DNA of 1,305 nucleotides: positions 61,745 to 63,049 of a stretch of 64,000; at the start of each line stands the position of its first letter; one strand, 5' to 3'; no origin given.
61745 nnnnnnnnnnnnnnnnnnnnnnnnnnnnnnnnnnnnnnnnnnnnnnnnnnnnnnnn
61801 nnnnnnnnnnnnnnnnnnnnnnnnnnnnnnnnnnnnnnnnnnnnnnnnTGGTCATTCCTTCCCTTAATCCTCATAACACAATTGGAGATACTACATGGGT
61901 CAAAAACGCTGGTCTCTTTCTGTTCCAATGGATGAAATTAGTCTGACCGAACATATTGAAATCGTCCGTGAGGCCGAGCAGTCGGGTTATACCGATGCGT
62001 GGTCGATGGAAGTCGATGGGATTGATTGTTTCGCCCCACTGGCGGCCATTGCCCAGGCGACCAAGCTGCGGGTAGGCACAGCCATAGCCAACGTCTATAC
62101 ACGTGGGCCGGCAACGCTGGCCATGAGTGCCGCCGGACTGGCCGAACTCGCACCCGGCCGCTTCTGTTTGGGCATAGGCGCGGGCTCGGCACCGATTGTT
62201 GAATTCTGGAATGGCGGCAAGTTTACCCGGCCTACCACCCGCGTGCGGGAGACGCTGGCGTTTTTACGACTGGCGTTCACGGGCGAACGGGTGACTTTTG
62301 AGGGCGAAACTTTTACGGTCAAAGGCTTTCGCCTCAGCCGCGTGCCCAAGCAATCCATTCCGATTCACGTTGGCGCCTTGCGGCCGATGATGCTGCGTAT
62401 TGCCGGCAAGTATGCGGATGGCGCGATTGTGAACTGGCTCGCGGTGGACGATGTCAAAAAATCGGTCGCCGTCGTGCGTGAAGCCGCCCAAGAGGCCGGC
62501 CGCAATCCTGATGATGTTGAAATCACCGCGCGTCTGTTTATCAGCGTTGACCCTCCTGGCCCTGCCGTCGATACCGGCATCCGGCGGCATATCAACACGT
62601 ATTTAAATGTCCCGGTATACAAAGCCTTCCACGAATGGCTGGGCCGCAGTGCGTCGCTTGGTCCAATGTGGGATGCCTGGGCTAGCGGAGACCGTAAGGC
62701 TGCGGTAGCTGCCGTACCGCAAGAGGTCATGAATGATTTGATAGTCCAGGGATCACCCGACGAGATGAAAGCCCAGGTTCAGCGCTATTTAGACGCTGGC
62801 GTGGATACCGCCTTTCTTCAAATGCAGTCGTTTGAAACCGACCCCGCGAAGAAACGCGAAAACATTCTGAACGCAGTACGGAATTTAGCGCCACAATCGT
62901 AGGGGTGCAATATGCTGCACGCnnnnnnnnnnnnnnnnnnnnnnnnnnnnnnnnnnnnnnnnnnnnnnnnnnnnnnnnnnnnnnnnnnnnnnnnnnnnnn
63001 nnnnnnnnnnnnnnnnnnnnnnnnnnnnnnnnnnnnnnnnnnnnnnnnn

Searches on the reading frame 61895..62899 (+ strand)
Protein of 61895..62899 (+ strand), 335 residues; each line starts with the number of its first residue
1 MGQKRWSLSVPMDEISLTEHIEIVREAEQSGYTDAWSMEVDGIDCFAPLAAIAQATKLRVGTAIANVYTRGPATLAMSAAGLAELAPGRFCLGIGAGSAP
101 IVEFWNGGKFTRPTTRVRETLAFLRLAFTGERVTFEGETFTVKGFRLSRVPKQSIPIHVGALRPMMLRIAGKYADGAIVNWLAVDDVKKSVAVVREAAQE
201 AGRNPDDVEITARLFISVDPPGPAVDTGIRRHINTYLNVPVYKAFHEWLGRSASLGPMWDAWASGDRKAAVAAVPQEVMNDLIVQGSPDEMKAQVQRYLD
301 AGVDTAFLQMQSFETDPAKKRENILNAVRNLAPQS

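Call 30: search_protein_families(library=pfam, proteins=[window:61895-62899:+], max_evalue=0.00001)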
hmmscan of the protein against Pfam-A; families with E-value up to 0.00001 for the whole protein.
window:61895-62899:+ (335 aa): 1 family
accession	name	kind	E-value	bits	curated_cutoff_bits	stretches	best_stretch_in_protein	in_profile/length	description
PF00296.26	Bac_luciferase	-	9.6e-68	229.3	27.9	1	15-305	20-314/314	Luciferase-like monooxygenase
